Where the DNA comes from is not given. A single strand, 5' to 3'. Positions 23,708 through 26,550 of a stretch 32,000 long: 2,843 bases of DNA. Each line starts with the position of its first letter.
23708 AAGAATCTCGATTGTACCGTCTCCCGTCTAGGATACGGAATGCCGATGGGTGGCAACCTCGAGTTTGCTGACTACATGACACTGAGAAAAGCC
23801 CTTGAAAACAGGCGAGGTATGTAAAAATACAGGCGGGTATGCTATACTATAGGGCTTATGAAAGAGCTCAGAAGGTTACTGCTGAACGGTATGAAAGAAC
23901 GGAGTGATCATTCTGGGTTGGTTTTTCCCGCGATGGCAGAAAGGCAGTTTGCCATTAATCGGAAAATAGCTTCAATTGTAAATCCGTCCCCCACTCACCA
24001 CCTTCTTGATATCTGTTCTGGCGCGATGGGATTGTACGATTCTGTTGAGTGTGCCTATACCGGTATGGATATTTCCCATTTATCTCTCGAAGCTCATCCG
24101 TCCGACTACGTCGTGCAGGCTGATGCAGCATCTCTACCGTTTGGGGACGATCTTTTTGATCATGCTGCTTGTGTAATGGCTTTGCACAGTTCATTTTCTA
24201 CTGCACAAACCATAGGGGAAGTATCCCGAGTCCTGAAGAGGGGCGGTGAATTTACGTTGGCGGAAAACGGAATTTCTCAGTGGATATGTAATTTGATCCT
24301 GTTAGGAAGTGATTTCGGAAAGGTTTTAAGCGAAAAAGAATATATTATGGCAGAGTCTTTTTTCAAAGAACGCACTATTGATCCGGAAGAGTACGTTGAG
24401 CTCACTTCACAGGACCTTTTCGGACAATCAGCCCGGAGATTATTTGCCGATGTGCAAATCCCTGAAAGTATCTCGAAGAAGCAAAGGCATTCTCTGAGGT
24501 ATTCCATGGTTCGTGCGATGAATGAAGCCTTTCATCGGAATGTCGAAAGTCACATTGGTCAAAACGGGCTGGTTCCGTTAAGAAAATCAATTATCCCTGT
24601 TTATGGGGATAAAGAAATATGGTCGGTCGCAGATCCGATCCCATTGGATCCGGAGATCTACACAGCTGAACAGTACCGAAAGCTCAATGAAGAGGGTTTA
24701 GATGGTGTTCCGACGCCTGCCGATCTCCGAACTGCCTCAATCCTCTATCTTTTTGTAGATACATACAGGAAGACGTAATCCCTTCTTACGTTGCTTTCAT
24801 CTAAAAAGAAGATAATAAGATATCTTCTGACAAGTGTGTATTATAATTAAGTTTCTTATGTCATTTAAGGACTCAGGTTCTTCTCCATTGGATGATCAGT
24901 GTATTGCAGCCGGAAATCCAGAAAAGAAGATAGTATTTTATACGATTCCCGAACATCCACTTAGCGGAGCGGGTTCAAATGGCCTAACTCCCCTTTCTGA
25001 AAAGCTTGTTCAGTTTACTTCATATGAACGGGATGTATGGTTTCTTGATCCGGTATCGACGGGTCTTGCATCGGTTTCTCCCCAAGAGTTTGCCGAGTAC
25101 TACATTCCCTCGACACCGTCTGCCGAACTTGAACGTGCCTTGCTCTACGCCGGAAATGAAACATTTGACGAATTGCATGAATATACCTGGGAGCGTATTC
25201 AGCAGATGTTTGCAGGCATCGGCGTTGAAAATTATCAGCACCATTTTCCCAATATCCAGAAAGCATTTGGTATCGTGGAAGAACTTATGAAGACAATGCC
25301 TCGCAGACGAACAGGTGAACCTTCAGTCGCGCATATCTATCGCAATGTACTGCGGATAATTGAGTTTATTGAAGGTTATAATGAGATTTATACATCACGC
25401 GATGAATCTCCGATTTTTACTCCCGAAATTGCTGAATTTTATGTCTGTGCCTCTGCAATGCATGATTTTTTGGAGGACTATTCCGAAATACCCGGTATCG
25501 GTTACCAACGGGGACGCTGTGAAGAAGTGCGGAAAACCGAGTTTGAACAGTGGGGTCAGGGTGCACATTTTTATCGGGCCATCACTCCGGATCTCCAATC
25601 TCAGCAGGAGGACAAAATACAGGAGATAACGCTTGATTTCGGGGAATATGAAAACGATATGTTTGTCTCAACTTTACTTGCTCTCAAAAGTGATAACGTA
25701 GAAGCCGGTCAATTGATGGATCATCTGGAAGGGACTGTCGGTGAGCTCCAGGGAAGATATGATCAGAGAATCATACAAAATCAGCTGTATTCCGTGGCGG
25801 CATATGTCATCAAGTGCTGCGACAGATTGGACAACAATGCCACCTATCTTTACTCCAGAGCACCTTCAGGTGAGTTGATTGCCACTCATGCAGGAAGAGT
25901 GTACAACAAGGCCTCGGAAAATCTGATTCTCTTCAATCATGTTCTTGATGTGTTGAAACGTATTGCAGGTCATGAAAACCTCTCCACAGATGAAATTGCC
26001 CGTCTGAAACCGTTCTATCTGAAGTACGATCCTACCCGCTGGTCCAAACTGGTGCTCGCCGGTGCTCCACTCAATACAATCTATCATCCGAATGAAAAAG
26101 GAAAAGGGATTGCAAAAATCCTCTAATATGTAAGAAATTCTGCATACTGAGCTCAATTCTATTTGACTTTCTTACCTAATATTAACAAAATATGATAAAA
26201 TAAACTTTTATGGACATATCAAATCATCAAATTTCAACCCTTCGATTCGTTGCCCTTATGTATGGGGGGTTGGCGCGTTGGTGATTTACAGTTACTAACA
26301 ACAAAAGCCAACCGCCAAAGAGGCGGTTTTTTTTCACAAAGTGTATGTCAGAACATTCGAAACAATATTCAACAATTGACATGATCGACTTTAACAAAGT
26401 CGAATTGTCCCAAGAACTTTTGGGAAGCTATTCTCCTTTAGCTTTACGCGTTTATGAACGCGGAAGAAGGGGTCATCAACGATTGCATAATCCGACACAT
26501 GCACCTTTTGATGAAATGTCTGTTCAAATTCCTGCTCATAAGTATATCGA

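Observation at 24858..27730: Split, very divergent RelA/SpoT-homologue pair: an HD-hydrolase-like gene followed by a synthetase-fold gene (candidate alarmone or toxSAS-like module)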

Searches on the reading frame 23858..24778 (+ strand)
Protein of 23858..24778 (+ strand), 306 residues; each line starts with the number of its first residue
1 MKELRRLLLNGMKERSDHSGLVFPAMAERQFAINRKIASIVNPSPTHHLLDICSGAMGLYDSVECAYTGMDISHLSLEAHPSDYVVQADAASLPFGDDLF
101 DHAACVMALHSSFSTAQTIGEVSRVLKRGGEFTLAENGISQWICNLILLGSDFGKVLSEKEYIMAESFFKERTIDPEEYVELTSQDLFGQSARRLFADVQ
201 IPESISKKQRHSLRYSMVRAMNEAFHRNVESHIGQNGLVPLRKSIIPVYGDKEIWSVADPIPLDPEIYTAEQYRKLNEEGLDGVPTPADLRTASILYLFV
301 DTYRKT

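Call 3: search_protein_families(library=pfam, proteins=[window:23858-24778:+], max_evalue=10)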
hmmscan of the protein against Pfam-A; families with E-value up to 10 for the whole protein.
window:23858-24778:+ (306 aa): 6 families
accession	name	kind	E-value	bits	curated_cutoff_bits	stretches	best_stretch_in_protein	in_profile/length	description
PF08241.18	Methyltransf_11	-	2.5e-10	41.3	21.2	1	63-132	18-93/95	Methyltransferase domain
PF13649.12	Methyltransf_25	-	1.3e-06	29.5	27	1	59-130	15-97/97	Methyltransferase domain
PF13847.12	Methyltransf_31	-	9.1e-05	22.6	27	1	86-138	59-113/145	Methyltransferase domain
PF01209.24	Ubie_methyltran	-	0.00034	20.5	20.1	1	85-136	102-153/233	ubiE/COQ5 methyltransferase family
PF05148.21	Methyltransf_8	-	0.0007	20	27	1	74-136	98-158/219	Hypothetical methyltransferase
PF08242.18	Methyltransf_12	-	0.013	16.6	30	1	64-131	20-97/98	Methyltransferase domain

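Call 4: search_protein_families(library=ncbifam, proteins=[window:23858-24778:+], max_evalue=10)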
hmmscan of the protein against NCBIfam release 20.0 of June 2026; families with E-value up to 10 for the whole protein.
window:23858-24778:+ (306 aa): 19 families
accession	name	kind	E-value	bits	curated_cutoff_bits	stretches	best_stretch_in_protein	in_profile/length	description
NF045667.1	MTase_DVU1556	equivalog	6.6e-08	32.3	155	1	32-134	9-119/213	DVU_1556 family methyltransferase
NF001241.0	PRK00216.1-2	equivalog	2.9e-07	30.4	327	1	34-139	40-152/231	demethylmenaquinone methyltransferase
TIGR01934.1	MenG_MenH_UbiE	subfamily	6.1e-07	29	158.35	1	35-137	29-144/223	ubiquinone/menaquinone biosynthesis methyltransferase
NF045823.1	PthPhpthDimycoMt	equivalog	1.1e-06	28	300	1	81-136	113-168/256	phthiotriol/phenolphthiotriol dimycocerosates methyltransferase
NF045825.1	FAmtase_mtf2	equivalog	5.6e-06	25.8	400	1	67-137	85-161/248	fatty-acid O-methyltransferase Mtf2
NF001244.0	PRK00216.1-5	equivalog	4e-05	23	216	1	34-135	37-154/236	bifunctional demethylmenaquinone methyltransferase/2-methoxy-6-polyprenyl-1,4-benzoquinol methylase UbiE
NF047649.1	MTase_UXPK_star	exception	6.4e-05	22.1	460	1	74-136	121-183/283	methyltransferase/UXPK-star double selenoprotein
NF001240.0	PRK00216.1-1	equivalog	0.00014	21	378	1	85-136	119-170/251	bifunctional demethylmenaquinone methyltransferase/2-methoxy-6-polyprenyl-1,4-benzoquinol methylase UbiE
NF052510.1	methyltran_MpqE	exception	0.00052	19.5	335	1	85-133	102-150/234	methyl-plastoquinone biosynthesis methyltransferase MpqE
NF041675.1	sarc_dimgly_tmase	equivalog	0.00077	19.5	550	1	85-136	120-171/278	sarcosine/dimethylglycine N-methyltransferase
NF001242.0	PRK00216.1-3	equivalog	0.00099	18.6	351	1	85-136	126-177/258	bifunctional demethylmenaquinone methyltransferase/2-methoxy-6-polyprenyl-1,4-benzoquinol methylase UbiE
TIGR02072.1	BioC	equivalog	0.0011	18.9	184.95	1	65-135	58-133/244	malonyl-ACP O-methyltransferase BioC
NF040539.1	AST_met_ArsM_2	exception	0.0012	18.7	240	1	87-134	116-163/262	putative arsinothricin biosynthesis methyltransferase ArsM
NF001243.0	PRK00216.1-4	equivalog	0.0039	16.6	235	1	85-134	102-151/237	demethylmenaquinone methyltransferase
NF004452.0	PRK05785.1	equivalog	0.0068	15.9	207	1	82-127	93-138/228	hypothetical protein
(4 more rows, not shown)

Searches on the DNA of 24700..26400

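Call 32: search_rna_families(source=window, start=24700, end=26400, threshold=evalue, max_evalue=10)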
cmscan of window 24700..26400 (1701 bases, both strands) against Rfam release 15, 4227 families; matches with E-value up to 10: 10.
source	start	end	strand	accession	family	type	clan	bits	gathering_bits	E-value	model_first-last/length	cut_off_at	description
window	26302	26379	+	RF02900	AaHKsRNA82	Gene; sRNA;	-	26.4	51.4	0.23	1-81/81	no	Aggregatibacter sRNA 82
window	26116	26282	-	RF04359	Plastid-GIID1-clpP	Intron;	-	23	140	0.18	1-179/179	no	Plastid group II-D1 clpP intron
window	26173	26342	+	RF02860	Arrc14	Gene; sRNA;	-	21.9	99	2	1-167/167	no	Actinobacillus sRNA 14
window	25060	25126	+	RF02873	AS-traI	Gene; antisense;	-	18.1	99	3.6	1-77/77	no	Antisense to traI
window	26241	26334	+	RF00513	Trp_leader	Cis-reg; leader;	-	16.9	41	3.4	1-100/100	no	Tryptophan operon leader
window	26228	26335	+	RF00106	RNAI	Gene; antisense;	-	16.1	47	6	1-102/102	no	RNAI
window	26259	26398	-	RF01660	ceN88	Gene; snRNA; snoRNA; HACA-box;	-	15.3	40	4.4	1-140/140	no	Nematode snoRNA ceN88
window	26243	26331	+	RF00624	P9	Gene;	-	15.1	43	4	1-74/74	no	Pseudomonas sRNA P9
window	26229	26333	+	RF02552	RcsR1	Gene; sRNA;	-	14.7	60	8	1-96/96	no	RcsR1 sRNA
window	26252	26333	+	RF01394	isrK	Gene; sRNA;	-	13.7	50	6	1-77/77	no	isrK Hfq binding RNA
